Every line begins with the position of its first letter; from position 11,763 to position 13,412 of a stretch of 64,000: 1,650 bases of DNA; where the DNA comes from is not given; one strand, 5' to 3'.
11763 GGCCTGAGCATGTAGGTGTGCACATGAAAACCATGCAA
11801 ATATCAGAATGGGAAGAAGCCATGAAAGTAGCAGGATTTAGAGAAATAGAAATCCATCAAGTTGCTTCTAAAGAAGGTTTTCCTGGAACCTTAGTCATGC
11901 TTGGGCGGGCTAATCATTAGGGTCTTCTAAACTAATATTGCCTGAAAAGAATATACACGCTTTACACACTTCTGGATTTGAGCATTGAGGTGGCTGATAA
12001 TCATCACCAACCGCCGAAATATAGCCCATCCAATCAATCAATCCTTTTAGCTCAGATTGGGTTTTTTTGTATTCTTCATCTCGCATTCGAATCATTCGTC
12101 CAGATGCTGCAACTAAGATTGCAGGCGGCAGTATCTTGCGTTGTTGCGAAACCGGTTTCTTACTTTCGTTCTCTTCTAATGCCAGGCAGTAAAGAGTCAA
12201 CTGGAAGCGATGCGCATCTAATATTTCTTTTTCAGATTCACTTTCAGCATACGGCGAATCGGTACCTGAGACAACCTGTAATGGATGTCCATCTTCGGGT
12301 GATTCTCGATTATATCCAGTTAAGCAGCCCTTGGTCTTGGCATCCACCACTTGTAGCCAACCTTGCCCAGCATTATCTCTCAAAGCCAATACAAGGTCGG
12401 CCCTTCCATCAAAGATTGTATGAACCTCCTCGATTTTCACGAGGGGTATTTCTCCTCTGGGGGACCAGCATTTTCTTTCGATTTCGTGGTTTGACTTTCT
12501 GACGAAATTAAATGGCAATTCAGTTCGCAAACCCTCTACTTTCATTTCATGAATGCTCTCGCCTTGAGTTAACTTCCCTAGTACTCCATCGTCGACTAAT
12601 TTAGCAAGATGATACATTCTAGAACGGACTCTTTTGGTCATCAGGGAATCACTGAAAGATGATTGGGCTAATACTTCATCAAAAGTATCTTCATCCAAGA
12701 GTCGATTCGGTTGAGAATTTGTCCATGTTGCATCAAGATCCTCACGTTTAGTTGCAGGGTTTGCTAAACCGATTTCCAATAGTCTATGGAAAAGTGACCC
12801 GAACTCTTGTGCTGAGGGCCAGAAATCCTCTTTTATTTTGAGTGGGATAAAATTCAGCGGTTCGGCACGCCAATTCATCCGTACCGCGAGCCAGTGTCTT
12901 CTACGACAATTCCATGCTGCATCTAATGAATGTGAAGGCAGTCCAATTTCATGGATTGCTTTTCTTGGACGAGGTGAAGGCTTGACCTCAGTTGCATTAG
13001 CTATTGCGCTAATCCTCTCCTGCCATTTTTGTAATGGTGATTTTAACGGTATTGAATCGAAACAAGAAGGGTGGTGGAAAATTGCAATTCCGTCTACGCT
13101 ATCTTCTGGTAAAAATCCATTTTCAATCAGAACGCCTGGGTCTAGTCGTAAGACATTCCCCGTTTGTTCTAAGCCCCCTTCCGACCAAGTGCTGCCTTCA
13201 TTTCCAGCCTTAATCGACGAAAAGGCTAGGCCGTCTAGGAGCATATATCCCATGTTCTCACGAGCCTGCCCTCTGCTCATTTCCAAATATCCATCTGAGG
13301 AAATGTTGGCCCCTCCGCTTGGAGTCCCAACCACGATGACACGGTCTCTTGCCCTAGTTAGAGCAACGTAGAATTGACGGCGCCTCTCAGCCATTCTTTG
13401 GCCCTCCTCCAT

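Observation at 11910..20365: AddAB/AdnAB-like two-gene helicase-nuclease module in an archaeal genome, with Cys clusters in both nuclease domains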

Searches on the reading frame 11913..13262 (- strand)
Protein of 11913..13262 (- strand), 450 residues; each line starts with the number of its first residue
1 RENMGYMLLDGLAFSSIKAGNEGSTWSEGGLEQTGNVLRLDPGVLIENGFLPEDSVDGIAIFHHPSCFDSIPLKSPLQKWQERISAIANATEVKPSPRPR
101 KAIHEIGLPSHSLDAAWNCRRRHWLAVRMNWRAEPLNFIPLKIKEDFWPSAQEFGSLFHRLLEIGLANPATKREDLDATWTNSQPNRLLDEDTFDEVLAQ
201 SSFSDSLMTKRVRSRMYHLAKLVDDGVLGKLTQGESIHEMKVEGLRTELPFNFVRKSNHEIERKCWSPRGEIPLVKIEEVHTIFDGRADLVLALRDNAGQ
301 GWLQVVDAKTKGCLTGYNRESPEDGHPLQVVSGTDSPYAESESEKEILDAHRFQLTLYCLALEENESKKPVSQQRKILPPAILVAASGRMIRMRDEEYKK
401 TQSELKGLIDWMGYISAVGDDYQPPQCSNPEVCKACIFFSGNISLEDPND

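Call 68: predict_structure(alignment_id=A5)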
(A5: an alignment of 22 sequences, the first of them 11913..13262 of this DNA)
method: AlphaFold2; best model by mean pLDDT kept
length: 450 residues; sequences in the alignment: 22
mean_pLDDT: 79.9   pTM: 0.70
mean pLDDT of the five models: 79.9, 79.4, 79.5, 78.6, 77.4
residues with pLDDT >= 90: 192; 70-90: 129; 50-70: 107; < 50: 22
segments of 3 or more residues with pLDDT < 50: 1-3, 136-138, 440-445
pLDDT, mean of each block of 10 residues (from residue 1): 55 71 64 53 64 59 54 65 71 61 88 82 78 53 71 93 91 83 90 95 90 95 93 91 89 90 75 85 89 93 94 89 89 79 91 93 92 93 93 95 94 87 73 57 48
secondary structure, 60 per line:
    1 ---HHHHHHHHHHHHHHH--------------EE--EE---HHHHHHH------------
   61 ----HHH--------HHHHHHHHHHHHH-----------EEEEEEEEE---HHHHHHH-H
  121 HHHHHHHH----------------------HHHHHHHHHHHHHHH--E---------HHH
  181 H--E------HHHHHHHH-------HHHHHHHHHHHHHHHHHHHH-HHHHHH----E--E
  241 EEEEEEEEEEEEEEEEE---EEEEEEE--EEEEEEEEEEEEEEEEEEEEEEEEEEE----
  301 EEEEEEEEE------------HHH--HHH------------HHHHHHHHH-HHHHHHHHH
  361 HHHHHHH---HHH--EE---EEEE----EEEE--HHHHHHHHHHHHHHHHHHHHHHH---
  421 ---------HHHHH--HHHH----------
elements in order: H4-18 H42-48 H76-88 E100-108 H112-118 H120-128 H151-165 H178-181 H191-198 H206-225 H227-232 E240-257 E261-267 E270-296 E301-309 H342-350 H352-367 E381-384 E389-392 H395-417 H430-434 H437-440

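Call 70: fold_search(model_id=the predicted structure, library=pdb)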
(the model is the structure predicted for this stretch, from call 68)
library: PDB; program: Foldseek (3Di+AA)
matches with E <= 10: 248; with E <= 0.001: 13
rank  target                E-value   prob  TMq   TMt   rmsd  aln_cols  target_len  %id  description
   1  7sjr_A                4.1e-07  1.00  0.35  0.19  20.2       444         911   13  Cryo-EM structure of AdnA-AdnB(W325A) in complex with DNA and AMPPNP (released 2021-12-22)
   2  9np6_A                5.9e-07  1.00  0.36  0.20   9.5       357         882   14  Cryo-EM structure of AdnA(D934A)-AdnB(D1014A) in complex with AMPPNP and blunt end DNA (released 2025-03-19)
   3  6ppr_A                1.5e-06  1.00  0.35  0.21   8.7       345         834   14  Cryo-EM structure of AdnA(D934A)-AdnB(D1014A) in complex with AMPPNP and DNA (released 2019-11-20)
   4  6ppu_A                1.0e-05  1.00  0.33  0.26  12.3       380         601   14  Cryo-EM structure of AdnAB-AMPPNP-DNA complex (released 2019-11-20)
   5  4ceh_B                1.3e-05  1.00  0.41  0.18   8.9       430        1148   12  Crystal structure of AddAB with a forked DNA substrate (released 2014-03-12)
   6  4cei_B                1.4e-05  1.00  0.34  0.15  13.4       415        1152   14  Crystal structure of ADPNP-bound AddAB with a forked DNA substrate (released 2014-03-12)
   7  3u44_B                2.4e-05  1.00  0.41  0.18   8.2       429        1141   12  Crystal structure of AddAB-DNA complex (released 2012-03-21)
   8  4cej_A                2.6e-05  1.00  0.29  0.13  11.2       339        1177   10  Crystal structure of AddAB-DNA-ADPNP complex at 3 Angstrom resolution (released 2014-03-12)
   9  4cej_B                2.9e-05  1.00  0.31  0.14  14.2       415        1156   12  Crystal structure of AddAB-DNA-ADPNP complex at 3 Angstrom resolution (released 2014-03-12)
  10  3u4q_B                3.1e-05  1.00  0.33  0.15  13.9       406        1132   14  Structure of AddAB-DNA complex at 2.8 angstroms (released 2012-03-21)
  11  9iab_A                3.7e-05  1.00  0.29  0.44  11.3       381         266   14  Structure of the Argonaute-associated Cas4 family protein 1 (ACE1) from Chroococcidiopsis thermalis (CtACE1) (released 2025-04-23)
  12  9iab_B                7.1e-05  1.00  0.25  0.38  11.7       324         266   15  Structure of the Argonaute-associated Cas4 family protein 1 (ACE1) from Chroococcidiopsis thermalis (CtACE1) (released 2025-04-23)
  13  9iac_A                9.0e-05  1.00  0.29  0.44  11.5       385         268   13  Structure of the Argonaute-associated Cas4 family protein 1 (ACE1) from Microcystis aeruginosa (MaACE1) (released 2025-04-23)
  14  7mi4_A                2.5e-03  0.99  0.26  0.22  12.1       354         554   12  Symmetrical PAM-PAM prespacer bound Cas4/Cas1/Cas2 complex (released 2021-11-17)
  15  8d3l_I                2.9e-03  1.00  0.27  0.48   8.5       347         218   11  Type I-C Cas4-Cas1-Cas2 complex bound to a PAM/PAM prespacer (released 2022-11-02)
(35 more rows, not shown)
